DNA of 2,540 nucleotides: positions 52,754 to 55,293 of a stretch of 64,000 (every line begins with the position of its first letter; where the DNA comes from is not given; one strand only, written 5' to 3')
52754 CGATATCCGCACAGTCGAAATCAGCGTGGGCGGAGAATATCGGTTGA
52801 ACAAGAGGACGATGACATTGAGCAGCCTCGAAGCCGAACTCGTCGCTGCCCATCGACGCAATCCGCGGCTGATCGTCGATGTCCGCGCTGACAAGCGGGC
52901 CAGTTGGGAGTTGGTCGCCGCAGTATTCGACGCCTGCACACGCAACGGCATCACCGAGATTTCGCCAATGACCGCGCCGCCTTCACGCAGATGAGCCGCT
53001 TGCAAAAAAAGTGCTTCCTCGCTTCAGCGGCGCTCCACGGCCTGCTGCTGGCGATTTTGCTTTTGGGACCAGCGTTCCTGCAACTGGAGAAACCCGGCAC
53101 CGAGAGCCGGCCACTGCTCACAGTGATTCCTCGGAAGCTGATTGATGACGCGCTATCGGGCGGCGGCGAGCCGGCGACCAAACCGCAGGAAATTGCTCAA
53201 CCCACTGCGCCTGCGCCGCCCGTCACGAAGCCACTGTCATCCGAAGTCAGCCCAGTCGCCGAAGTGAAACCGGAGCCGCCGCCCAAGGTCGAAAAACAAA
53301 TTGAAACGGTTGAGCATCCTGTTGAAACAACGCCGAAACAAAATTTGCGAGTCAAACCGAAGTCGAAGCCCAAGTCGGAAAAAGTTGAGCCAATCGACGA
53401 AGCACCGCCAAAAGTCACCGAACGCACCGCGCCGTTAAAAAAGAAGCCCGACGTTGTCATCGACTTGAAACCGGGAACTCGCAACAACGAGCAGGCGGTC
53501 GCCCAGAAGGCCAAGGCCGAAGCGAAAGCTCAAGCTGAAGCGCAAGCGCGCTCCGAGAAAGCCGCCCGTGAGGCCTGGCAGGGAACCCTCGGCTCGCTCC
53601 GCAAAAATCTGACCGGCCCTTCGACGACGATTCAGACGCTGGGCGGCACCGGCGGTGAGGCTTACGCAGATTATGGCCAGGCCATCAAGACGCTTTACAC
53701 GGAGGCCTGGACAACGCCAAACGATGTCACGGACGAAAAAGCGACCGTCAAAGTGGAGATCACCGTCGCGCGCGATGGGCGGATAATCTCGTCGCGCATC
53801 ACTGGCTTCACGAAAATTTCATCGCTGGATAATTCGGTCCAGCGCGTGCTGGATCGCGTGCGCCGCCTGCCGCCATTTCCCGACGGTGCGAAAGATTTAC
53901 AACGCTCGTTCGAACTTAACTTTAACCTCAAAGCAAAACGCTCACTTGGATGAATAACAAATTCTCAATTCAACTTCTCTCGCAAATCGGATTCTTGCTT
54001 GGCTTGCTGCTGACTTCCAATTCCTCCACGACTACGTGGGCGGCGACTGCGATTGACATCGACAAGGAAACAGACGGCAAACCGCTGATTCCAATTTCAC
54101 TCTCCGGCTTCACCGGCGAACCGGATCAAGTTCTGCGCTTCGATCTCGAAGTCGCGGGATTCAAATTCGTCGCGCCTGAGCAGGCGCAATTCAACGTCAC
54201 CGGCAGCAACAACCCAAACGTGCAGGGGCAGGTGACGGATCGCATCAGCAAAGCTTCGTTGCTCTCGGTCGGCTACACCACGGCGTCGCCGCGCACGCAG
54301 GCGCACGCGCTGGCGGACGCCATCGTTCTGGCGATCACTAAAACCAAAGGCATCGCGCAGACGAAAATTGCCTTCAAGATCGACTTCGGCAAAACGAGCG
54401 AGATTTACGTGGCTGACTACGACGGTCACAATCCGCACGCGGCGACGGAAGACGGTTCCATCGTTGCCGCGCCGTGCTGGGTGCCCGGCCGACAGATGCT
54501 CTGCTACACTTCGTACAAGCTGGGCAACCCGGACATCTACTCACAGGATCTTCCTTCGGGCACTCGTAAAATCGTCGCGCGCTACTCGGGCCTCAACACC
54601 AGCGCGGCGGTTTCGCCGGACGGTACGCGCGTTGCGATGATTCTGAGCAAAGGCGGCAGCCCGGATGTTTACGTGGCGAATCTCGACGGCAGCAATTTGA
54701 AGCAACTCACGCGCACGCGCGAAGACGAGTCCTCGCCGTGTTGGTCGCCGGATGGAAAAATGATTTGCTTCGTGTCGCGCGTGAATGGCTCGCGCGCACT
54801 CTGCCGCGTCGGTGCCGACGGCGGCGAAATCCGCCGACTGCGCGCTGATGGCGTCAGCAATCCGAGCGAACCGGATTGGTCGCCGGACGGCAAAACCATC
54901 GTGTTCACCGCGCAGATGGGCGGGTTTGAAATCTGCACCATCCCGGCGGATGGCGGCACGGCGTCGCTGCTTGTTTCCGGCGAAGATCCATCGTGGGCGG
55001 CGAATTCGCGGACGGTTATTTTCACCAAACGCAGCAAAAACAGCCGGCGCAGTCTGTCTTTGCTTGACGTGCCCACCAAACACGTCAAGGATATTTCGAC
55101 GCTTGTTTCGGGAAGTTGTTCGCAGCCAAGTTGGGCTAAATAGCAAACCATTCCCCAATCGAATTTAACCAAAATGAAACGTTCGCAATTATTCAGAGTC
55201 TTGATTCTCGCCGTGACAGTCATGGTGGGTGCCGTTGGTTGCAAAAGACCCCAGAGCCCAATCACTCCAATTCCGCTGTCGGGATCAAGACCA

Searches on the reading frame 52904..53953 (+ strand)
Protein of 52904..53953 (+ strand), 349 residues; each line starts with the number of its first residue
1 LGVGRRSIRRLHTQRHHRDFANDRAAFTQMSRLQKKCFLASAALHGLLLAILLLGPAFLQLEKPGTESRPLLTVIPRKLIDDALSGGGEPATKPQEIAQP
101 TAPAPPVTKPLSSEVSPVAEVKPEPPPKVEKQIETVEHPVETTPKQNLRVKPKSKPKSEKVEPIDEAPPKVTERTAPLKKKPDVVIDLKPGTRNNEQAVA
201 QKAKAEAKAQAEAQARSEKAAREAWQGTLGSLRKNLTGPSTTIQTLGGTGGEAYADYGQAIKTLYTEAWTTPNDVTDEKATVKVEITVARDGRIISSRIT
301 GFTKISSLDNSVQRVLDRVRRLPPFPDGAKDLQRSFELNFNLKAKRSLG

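Call 21: search_protein_families(library=pfam, proteins=[window:52904-53953:+], max_evalue=0.0001)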
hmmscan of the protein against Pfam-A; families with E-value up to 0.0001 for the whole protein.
window:52904-53953:+ (349 aa): 2 families
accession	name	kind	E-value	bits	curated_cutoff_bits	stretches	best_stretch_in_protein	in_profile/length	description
PF13103.11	TonB_2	-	9.5e-14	51.7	22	1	254-340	1-85/85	TonB C terminal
PF03544.19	TonB_C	-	7.2e-06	26.8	24.6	1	278-342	14-79/79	Gram-negative bacterial TonB protein C-terminal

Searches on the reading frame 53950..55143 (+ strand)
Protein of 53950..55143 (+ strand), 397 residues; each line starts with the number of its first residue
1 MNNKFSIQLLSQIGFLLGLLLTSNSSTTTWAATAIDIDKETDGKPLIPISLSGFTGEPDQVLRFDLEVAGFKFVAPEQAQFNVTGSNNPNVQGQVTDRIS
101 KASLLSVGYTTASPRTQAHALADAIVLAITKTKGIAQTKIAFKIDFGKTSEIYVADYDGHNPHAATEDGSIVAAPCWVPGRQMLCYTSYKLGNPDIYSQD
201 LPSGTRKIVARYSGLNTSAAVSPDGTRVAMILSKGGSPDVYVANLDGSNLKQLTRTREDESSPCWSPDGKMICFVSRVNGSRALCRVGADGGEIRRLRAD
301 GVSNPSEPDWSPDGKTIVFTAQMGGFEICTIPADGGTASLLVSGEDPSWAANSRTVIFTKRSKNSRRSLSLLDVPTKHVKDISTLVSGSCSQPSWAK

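Call 21: search_protein_families(library=pfam, proteins=[window:53950-55143:+], max_evalue=0.0001)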
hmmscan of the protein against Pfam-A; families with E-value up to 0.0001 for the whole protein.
window:53950-55143:+ (397 aa): 1 family
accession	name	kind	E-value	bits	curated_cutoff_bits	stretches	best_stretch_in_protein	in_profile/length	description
PF07676.18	PD40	-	1e-26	92.7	20.9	1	250-281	1-33/38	WD40-like Beta Propeller Repeat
